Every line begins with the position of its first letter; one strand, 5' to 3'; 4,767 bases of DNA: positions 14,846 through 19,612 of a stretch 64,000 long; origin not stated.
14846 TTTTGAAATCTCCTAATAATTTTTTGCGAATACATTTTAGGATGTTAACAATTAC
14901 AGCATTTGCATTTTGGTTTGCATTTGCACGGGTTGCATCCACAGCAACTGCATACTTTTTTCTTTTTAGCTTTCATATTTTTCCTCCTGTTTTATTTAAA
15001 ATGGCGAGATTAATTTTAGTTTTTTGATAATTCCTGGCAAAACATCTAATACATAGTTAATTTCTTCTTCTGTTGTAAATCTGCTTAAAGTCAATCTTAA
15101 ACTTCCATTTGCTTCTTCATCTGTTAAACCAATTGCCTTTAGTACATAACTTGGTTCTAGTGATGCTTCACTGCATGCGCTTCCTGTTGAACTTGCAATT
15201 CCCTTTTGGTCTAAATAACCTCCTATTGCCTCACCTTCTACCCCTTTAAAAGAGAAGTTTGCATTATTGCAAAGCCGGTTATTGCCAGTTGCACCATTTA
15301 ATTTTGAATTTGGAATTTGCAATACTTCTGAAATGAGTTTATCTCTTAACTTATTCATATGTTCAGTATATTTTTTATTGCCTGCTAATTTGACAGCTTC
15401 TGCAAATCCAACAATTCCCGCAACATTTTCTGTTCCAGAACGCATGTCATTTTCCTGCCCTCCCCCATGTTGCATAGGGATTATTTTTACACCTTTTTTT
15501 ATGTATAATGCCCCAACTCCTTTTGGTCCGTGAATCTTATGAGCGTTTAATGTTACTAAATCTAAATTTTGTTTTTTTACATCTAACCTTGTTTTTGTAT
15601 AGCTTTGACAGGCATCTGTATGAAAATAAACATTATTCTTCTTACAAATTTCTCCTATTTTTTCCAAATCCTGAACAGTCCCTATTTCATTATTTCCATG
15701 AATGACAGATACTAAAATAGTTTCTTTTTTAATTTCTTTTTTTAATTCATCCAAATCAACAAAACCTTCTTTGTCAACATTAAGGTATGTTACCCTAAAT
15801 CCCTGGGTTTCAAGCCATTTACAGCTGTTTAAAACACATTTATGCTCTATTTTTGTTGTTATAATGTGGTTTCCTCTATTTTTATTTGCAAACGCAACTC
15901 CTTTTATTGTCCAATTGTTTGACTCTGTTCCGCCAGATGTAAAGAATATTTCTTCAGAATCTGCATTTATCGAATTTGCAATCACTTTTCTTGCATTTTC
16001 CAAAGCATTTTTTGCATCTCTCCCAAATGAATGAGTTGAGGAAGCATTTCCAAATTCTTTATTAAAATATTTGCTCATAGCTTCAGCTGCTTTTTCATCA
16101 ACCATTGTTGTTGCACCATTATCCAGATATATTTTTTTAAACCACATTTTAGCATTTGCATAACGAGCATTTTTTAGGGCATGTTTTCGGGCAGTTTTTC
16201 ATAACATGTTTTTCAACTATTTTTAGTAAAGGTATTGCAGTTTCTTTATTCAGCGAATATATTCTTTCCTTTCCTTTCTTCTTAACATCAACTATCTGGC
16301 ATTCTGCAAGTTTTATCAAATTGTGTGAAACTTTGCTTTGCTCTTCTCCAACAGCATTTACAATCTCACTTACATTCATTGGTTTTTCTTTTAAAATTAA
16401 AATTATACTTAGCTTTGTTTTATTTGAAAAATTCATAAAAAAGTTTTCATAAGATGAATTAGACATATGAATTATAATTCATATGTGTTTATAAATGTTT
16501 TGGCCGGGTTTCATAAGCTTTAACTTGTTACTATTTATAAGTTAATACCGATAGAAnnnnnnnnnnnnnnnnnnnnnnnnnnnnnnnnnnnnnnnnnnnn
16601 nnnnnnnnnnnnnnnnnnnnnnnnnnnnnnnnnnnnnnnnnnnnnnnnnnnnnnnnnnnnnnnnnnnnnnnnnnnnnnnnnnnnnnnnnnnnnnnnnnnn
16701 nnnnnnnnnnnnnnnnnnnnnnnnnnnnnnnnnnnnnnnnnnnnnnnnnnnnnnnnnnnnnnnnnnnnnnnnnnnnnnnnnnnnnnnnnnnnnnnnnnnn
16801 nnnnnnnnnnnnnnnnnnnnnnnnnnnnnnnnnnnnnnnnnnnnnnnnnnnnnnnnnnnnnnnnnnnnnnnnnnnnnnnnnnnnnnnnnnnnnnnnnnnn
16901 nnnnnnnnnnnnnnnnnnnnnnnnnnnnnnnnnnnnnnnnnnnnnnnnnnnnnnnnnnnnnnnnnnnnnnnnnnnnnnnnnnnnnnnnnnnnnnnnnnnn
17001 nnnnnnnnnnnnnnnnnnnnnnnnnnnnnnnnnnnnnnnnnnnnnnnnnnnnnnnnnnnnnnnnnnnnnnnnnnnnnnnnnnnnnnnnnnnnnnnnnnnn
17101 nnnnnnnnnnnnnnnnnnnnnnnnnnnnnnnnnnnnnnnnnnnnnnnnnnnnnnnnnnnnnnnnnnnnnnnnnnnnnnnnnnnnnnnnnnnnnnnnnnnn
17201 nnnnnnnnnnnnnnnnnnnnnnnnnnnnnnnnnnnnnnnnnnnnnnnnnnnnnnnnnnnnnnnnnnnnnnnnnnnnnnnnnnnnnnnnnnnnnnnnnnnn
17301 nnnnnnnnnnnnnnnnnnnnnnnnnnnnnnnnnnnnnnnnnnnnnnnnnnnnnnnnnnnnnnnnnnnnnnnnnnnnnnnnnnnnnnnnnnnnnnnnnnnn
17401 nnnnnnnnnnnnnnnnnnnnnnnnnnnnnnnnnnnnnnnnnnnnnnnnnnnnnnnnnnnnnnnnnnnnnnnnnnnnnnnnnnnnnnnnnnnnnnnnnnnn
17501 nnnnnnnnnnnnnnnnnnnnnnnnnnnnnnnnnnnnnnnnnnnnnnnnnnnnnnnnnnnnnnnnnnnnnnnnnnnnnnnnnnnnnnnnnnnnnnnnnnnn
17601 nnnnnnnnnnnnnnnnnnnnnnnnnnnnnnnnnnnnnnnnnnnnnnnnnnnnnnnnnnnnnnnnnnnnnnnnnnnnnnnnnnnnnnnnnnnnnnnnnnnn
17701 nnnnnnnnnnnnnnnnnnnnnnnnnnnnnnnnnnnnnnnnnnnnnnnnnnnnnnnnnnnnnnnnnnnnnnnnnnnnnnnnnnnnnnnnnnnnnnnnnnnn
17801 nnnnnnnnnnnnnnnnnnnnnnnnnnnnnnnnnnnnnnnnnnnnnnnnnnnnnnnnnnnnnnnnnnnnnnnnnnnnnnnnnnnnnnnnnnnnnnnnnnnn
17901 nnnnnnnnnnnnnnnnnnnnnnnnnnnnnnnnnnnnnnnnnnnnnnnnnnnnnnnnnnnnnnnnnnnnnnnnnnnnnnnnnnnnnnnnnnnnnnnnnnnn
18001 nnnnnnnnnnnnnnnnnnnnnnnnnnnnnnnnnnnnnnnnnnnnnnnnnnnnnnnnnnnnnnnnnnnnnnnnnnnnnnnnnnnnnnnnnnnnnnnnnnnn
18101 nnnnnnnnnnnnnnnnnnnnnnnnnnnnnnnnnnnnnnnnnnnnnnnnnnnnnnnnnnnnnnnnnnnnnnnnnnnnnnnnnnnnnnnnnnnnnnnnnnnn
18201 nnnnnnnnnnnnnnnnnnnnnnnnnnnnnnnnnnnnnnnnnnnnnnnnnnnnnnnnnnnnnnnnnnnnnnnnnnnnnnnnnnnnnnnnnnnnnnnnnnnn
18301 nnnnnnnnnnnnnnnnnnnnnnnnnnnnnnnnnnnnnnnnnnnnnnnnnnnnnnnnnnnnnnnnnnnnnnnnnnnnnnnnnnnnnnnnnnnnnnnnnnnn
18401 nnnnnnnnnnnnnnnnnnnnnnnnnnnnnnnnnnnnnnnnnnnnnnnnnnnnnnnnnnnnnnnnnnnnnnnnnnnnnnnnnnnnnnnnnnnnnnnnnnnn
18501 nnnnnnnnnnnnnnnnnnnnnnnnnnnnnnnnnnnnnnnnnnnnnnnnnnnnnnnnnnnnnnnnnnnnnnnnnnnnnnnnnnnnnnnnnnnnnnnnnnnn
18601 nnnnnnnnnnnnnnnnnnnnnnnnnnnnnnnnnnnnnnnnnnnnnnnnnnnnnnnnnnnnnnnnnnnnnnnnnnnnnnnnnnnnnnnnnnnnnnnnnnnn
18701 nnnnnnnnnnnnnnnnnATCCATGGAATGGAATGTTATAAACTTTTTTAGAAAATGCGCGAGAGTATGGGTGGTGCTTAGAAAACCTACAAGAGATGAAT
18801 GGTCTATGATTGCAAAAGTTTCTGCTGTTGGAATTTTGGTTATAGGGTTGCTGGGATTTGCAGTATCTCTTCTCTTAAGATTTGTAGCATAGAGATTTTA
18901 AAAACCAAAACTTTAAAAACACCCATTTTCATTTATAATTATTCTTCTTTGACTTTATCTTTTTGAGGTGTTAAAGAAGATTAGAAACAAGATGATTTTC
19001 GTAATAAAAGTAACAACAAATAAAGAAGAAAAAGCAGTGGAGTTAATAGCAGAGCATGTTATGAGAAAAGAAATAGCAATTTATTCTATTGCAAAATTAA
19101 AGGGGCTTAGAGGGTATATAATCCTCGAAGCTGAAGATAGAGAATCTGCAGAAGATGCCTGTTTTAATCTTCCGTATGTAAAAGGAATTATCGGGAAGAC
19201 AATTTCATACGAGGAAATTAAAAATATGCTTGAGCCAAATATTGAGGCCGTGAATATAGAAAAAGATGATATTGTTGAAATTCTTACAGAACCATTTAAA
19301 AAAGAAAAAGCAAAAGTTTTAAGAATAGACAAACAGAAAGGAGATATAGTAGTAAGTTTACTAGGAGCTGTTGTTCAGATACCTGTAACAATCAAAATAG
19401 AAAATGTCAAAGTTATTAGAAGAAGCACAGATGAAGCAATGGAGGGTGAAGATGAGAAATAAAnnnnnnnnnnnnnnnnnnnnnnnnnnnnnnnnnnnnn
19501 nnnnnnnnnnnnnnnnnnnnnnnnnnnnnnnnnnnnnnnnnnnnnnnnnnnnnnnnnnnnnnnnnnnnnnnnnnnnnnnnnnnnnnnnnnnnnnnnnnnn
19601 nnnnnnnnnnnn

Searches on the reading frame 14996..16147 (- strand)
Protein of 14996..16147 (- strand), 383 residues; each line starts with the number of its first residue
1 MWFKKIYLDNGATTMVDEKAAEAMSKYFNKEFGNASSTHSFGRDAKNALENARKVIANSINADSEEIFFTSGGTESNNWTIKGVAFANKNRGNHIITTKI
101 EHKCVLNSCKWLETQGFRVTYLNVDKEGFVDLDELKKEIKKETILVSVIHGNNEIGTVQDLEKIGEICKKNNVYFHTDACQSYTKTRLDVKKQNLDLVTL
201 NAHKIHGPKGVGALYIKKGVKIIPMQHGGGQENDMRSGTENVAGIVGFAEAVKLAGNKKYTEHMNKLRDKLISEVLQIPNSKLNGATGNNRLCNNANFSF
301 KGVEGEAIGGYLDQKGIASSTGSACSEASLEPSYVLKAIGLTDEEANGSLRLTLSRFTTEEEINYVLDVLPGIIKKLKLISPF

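Call 38: search_protein_families(library=pfam, max_evalue=0.001, proteins=[window:14996-16147:-])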
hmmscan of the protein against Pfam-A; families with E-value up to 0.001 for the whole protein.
window:14996-16147:- (383 aa): 6 families
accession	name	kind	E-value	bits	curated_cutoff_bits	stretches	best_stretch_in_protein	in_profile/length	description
PF00266.25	Aminotran_5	-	7.8e-86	288.8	21.5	1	6-365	1-370/371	Aminotransferase class-V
PF01212.27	Beta_elim_lyase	-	4.2e-07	30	27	1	62-180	45-170/288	Beta-eliminating lyase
PF01041.23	DegT_DnrJ_EryC1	-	4.2e-06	26.7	19.8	1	87-184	59-151/360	DegT/DnrJ/EryC1/StrS aminotransferase family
PF00155.27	Aminotran_1_2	-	8.7e-06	25.6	19.7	1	16-176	18-183/361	Aminotransferase class I and II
PF00282.25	Pyridoxal_deC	-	0.0004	19.7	27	1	113-180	163-236/375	Pyridoxal-dependent decarboxylase conserved domain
PF01053.26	Cys_Met_Meta_PP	-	0.00061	18.9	27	1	32-180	37-175/381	Cys/Met metabolism PLP-dependent enzyme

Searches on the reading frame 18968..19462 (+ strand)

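Call 92: search_protein_families(library=pfam, max_evalue=0.01, proteins=[window:18968-19462:+])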
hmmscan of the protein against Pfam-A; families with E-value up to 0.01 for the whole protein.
window:18968-19462:+ (164 aa): 1 family
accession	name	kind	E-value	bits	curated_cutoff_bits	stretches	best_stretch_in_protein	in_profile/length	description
PF03439.18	Spt5-NGN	-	5.6e-14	52.3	22.4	1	9-88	1-84/84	Early transcription elongation factor of RNA pol II, NGN section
